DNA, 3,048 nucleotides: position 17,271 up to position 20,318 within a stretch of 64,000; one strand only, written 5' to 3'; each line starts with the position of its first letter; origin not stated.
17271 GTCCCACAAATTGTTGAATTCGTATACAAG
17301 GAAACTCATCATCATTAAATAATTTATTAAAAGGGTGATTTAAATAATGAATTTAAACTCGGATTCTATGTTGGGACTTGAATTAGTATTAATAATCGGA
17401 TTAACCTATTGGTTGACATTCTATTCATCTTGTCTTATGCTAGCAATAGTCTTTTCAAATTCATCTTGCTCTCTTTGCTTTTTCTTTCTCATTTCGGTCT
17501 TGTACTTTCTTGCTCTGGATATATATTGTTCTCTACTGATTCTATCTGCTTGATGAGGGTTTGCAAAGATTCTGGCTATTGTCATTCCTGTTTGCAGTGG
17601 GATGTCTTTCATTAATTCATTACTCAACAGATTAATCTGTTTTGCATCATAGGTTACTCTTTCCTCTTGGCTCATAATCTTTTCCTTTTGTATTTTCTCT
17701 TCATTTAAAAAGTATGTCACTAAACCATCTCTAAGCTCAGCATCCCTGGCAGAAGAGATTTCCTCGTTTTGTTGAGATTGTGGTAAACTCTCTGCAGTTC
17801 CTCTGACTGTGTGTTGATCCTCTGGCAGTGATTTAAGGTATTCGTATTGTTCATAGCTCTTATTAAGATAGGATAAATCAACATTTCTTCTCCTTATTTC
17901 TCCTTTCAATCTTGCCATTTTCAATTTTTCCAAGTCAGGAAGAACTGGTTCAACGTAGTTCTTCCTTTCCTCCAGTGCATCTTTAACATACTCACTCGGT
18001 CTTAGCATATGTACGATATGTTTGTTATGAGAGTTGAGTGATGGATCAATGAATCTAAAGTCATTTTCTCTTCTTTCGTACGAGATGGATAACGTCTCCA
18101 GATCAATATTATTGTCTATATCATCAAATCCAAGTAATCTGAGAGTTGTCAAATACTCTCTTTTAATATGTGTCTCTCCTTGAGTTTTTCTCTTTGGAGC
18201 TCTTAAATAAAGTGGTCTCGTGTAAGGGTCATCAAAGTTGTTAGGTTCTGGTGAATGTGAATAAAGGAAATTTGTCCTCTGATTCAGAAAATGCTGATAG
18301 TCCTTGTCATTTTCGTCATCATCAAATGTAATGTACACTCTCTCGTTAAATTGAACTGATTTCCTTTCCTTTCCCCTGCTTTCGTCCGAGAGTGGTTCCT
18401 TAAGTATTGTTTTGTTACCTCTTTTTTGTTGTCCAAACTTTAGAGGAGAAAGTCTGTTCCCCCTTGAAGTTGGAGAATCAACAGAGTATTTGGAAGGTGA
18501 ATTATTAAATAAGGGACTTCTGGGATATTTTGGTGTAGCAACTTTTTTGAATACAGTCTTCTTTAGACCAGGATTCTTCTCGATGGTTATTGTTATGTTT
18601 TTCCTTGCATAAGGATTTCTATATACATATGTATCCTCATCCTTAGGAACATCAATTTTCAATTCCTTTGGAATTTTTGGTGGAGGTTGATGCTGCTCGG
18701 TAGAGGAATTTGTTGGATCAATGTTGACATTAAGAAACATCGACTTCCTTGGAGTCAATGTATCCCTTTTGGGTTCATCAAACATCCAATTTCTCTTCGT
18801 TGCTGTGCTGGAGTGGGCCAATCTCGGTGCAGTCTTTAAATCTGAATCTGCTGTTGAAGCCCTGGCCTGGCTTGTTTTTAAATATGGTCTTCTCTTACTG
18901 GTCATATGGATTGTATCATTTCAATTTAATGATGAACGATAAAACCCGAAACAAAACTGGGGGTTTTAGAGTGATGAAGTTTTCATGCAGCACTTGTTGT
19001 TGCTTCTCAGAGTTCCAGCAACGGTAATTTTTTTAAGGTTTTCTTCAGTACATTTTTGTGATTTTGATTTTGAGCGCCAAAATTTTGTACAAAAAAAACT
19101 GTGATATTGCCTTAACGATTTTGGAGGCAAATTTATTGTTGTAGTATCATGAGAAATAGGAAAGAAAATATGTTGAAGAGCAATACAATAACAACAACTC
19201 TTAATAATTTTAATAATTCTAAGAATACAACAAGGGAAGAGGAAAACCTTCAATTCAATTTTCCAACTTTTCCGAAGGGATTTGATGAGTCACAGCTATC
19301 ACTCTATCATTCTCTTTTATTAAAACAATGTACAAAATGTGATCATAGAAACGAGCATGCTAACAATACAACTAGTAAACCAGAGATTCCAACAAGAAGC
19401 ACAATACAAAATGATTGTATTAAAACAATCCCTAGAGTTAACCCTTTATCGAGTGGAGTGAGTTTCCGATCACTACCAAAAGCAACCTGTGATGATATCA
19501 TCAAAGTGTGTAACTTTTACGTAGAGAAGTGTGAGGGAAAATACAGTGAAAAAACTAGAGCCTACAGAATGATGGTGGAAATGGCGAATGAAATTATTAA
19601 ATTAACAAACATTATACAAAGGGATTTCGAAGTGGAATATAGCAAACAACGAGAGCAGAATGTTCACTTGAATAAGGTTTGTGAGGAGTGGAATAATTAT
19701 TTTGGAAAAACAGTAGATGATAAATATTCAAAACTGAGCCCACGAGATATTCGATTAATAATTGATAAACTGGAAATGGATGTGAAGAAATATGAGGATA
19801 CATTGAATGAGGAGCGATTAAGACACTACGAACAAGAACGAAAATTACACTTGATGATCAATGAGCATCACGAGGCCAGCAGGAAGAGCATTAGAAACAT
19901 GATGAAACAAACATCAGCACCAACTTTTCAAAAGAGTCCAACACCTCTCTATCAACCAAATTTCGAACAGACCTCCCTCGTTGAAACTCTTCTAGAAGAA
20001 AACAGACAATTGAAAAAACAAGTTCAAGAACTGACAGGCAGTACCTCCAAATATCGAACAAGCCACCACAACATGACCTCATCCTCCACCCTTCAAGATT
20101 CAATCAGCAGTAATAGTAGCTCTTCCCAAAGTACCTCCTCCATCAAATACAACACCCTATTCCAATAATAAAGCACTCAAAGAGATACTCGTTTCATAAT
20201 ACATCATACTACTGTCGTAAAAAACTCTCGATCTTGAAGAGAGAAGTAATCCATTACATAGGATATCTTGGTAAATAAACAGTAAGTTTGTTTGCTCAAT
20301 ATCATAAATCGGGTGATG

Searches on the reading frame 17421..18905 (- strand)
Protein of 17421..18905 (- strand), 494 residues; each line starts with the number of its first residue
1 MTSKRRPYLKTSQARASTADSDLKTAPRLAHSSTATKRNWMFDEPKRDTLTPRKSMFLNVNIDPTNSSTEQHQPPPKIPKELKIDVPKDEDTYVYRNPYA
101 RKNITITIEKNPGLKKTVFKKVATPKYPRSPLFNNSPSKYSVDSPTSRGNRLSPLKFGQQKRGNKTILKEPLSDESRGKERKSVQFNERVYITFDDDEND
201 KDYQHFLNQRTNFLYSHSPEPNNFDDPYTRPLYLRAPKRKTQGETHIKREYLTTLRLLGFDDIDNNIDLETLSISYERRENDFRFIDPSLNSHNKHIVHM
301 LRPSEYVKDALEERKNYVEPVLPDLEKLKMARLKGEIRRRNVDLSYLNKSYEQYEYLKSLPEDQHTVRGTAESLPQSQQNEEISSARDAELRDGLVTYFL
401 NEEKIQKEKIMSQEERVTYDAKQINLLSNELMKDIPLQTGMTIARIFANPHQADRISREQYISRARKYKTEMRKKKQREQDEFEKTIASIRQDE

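Call 6: search_protein_families(library=pfam, proteins=[window:17421-18905:-])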
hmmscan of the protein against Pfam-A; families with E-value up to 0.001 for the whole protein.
window:17421-18905:- (494 aa): 0 families

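Call 28: search_solved_structures(query=window:17421-18905:-, max_evalue=1)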
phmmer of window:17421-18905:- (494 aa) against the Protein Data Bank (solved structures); distinct sequences matched with E-value up to 1: 0.

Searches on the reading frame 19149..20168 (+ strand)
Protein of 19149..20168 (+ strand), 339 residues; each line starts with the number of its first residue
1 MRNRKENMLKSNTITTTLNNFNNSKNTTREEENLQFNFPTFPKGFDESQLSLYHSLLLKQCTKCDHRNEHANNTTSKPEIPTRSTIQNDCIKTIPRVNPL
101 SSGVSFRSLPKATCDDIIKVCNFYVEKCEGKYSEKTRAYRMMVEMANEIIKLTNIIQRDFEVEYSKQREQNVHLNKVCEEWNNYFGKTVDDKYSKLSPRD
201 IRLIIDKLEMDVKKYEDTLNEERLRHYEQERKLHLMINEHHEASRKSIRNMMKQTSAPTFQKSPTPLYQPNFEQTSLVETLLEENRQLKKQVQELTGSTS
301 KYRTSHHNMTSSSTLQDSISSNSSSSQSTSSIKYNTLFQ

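Call 6: search_protein_families(library=pfam, proteins=[window:19149-20168:+])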
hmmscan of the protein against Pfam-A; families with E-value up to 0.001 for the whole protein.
window:19149-20168:+ (339 aa): 0 families

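Call 29: search_solved_structures(query=window:19149-20168:+, max_evalue=1)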
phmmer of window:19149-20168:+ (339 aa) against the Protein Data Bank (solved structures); distinct sequences matched with E-value up to 1: 0.
